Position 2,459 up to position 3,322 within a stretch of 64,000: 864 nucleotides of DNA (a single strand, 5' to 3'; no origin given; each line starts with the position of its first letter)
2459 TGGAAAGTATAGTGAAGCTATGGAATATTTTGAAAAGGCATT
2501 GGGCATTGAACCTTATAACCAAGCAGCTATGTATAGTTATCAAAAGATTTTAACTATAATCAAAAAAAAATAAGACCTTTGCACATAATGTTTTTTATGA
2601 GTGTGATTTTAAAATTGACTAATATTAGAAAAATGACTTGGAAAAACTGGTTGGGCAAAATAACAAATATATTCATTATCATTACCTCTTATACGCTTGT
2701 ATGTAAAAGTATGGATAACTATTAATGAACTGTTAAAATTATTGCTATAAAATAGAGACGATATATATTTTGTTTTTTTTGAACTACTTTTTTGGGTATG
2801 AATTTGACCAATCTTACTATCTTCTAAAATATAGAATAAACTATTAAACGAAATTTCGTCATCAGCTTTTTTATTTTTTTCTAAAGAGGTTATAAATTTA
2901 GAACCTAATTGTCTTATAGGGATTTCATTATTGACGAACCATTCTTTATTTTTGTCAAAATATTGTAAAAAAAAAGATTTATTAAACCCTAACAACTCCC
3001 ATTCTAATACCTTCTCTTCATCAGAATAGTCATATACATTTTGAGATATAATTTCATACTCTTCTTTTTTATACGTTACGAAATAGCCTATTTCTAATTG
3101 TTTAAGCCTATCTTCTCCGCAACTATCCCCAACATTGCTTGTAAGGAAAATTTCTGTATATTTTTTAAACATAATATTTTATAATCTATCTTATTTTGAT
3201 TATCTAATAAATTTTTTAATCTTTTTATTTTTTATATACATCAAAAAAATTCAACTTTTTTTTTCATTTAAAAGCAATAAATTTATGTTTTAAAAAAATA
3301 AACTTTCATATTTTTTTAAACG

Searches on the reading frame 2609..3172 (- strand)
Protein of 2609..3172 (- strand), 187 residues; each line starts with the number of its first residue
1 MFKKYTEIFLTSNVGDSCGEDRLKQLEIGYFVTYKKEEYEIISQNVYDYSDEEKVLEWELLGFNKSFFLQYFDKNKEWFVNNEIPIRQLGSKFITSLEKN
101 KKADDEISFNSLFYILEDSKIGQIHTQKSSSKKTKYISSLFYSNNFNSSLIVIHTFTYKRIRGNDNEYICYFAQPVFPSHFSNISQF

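Call 48: search_protein_families(library=pfam, proteins=[window:2609-3172:-], max_evalue=0.01)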
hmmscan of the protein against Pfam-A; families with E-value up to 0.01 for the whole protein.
window:2609-3172:- (187 aa): 1 family
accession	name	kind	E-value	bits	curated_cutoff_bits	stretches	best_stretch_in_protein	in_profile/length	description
PF13785.11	DUF4178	-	0.0019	18.8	25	1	28-123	2-89/136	Domain of unknown function (DUF4178)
